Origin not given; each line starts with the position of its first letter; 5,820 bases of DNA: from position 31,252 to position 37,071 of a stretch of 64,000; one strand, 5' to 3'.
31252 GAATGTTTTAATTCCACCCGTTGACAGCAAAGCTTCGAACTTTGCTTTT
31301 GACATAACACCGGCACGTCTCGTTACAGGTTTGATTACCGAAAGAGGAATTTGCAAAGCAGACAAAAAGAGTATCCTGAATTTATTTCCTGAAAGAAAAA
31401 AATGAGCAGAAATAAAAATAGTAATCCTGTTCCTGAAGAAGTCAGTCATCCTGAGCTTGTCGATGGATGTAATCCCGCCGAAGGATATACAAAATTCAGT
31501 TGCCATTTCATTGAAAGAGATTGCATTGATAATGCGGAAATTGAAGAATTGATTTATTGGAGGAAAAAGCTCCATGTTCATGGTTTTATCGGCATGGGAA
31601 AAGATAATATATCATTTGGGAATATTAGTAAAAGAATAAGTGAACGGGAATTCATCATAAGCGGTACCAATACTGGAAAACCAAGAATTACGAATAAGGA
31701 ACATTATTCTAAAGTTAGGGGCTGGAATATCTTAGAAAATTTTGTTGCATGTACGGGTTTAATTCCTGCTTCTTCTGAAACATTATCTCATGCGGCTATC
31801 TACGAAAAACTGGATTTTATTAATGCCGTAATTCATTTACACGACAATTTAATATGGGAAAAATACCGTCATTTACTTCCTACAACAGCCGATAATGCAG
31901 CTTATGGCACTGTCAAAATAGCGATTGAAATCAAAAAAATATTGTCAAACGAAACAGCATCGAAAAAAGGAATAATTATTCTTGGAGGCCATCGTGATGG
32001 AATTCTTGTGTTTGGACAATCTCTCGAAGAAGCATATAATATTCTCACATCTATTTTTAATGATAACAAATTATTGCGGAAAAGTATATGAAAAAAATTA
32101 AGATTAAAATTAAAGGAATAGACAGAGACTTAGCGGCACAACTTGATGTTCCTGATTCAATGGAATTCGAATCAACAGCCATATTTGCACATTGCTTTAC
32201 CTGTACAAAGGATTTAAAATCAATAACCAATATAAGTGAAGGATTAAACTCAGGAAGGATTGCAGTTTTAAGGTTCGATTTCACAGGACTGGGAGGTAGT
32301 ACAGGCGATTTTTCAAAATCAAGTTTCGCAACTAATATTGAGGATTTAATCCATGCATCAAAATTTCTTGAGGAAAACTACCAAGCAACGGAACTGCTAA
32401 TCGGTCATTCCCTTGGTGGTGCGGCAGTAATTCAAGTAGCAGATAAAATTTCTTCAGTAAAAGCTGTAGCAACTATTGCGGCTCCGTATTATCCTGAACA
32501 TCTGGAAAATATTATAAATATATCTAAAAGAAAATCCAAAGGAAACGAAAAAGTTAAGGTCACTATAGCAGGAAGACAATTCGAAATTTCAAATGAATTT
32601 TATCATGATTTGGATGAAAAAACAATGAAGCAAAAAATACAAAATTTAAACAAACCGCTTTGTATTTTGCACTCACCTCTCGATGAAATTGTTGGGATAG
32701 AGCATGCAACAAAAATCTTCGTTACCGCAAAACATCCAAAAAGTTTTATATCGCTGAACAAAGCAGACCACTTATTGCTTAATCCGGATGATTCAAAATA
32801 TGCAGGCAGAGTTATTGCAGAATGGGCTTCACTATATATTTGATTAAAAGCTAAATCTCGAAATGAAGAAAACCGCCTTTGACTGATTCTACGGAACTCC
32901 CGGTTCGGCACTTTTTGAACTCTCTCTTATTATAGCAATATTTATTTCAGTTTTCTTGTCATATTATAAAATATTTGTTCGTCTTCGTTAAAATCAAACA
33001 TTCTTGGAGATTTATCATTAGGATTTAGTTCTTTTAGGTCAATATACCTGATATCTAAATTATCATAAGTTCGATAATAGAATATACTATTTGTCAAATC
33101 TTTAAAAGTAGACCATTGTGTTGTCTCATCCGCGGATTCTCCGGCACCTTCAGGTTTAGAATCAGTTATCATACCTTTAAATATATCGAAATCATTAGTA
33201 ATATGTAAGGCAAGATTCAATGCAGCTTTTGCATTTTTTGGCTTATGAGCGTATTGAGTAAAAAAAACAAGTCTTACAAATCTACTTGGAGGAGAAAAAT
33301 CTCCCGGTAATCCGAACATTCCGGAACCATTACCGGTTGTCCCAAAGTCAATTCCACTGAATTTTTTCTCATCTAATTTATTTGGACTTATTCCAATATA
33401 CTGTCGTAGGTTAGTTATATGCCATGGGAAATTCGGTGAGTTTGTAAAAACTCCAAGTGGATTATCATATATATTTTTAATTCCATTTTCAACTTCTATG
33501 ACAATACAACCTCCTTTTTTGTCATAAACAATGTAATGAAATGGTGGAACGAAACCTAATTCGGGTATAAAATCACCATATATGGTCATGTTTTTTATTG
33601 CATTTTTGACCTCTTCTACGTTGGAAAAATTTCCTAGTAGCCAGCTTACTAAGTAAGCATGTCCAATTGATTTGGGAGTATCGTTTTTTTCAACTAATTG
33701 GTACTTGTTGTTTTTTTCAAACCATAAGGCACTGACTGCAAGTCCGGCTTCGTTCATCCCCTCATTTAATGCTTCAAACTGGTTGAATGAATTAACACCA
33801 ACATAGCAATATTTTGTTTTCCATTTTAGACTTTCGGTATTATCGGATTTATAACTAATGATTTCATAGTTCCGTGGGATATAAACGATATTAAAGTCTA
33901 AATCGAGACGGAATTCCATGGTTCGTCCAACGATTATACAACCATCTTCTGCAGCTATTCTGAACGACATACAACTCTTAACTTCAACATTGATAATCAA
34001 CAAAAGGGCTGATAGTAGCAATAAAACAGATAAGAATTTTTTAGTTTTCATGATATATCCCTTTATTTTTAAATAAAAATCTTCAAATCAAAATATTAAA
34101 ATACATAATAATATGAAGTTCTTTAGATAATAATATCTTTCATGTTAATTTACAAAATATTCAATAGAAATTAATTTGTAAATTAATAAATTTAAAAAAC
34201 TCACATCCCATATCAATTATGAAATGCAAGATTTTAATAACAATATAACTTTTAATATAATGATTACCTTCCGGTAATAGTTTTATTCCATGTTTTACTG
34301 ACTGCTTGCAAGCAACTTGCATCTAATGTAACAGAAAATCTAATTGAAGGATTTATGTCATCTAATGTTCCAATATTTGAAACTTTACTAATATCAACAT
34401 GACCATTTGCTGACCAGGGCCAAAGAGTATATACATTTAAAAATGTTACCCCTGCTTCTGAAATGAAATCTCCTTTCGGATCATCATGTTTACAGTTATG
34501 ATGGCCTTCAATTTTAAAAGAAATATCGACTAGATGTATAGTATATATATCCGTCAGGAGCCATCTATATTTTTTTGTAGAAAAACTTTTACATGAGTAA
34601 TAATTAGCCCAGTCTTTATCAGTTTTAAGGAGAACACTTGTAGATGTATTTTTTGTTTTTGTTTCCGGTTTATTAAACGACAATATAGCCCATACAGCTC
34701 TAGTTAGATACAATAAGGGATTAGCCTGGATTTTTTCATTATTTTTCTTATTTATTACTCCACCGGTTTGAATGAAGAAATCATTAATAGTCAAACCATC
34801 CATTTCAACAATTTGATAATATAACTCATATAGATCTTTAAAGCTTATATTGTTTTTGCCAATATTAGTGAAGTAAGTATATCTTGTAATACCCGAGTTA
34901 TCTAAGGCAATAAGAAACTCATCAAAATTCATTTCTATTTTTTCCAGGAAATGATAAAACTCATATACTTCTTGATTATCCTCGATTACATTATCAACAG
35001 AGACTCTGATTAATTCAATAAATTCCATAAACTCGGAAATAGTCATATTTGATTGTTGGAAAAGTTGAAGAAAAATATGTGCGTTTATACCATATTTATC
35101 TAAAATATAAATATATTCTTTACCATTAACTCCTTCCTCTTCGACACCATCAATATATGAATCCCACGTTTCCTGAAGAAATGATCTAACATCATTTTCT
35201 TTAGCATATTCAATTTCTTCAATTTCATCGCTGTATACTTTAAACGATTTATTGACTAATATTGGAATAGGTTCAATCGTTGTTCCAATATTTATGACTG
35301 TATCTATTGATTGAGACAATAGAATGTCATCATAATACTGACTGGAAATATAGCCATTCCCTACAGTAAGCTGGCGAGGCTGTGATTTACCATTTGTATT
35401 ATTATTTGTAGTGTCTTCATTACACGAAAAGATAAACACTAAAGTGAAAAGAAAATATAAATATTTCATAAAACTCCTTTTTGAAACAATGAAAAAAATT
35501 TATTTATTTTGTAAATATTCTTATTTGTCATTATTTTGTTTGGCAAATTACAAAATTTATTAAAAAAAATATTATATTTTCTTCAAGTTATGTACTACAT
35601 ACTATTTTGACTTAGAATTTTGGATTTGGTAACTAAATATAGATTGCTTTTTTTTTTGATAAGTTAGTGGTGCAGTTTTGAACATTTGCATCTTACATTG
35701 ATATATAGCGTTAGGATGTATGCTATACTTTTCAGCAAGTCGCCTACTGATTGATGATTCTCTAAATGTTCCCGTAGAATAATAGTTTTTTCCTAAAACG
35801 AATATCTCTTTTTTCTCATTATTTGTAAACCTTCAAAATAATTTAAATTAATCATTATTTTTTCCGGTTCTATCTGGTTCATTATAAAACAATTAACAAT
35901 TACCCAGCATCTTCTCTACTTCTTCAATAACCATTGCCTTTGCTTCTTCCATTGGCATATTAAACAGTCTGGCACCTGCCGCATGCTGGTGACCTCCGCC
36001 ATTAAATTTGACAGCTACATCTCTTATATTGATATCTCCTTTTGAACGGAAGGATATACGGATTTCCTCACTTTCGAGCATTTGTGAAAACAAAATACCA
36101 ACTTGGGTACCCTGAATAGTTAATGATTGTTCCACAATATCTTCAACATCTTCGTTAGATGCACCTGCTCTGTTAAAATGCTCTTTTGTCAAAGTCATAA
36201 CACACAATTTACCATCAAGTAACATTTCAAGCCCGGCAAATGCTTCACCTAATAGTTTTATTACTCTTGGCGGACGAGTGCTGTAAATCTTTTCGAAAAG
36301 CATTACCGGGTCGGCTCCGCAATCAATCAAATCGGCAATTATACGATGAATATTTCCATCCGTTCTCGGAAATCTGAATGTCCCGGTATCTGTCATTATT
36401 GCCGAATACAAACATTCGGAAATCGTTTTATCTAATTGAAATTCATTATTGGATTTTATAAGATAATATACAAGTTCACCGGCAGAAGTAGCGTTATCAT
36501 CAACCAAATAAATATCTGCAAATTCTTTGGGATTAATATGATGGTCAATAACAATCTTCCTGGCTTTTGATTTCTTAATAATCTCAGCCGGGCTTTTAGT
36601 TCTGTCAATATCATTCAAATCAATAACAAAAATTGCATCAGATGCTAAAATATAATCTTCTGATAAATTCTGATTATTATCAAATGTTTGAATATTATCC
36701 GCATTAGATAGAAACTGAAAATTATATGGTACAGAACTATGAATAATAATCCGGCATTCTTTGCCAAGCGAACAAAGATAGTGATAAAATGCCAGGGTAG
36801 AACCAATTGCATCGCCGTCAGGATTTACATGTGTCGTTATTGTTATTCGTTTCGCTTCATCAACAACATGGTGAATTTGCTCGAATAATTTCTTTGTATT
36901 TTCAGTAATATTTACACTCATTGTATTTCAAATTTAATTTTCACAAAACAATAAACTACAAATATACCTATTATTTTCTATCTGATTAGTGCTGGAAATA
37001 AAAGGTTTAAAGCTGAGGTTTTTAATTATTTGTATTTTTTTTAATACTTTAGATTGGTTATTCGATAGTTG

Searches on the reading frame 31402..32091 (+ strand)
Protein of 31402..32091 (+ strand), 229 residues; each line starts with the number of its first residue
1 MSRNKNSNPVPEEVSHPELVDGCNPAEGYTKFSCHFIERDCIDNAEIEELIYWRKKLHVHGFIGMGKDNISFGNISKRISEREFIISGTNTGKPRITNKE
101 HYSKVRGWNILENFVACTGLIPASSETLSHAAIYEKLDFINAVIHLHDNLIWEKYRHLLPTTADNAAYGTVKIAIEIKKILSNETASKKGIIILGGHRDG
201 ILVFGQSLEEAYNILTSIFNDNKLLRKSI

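Call 84: search_protein_families(library=pfam, proteins=[window:31402-32091:+], max_evalue=0.00001)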
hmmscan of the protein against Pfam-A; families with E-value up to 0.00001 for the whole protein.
window:31402-32091:+ (229 aa): 1 family
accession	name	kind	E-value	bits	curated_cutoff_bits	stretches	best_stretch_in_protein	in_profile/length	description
PF00596.27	Aldolase_II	-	5.6e-14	52.9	22.2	1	68-215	16-172/183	Class II Aldolase and Adducin N-terminal domain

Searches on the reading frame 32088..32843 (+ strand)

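Call 84: search_protein_families(library=pfam, proteins=[window:32088-32843:+], max_evalue=0.00001)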
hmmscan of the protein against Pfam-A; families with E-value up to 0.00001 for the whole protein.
window:32088-32843:+ (251 aa): 2 families
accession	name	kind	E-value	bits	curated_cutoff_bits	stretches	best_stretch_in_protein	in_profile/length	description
PF12146.15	Hydrolase_4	-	7.9e-12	45.4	27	1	48-138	22-115/239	Serine aminopeptidase, S33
PF12697.13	Abhydrolase_6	-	4.4e-07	31.2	26.3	1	47-132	18-93/217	Alpha/beta hydrolase family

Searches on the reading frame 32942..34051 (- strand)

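Call 84: search_protein_families(library=pfam, proteins=[window:32942-34051:-], max_evalue=0.00001)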
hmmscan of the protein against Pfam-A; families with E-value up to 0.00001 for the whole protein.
window:32942-34051:- (369 aa): 1 family
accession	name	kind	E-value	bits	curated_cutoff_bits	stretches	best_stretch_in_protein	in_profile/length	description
PF02275.23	CBAH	-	1.3e-70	239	20.4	1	27-345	1-309/316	Linear amide C-N hydrolases, choloylglycine hydrolase family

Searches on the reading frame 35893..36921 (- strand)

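Call 84: search_protein_families(library=pfam, proteins=[window:35893-36921:-], max_evalue=0.00001)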
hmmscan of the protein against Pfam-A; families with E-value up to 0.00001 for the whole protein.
window:35893-36921:- (342 aa): 2 families
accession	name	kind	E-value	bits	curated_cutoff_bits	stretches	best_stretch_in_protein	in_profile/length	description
PF01368.27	DHH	-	3e-21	76.4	28.1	1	25-175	1-125/125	DHH family, N-terminal domain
PF02272.25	DHHA1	-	1.9e-11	44.8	25.9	1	238-338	3-99/102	DHHA1 domain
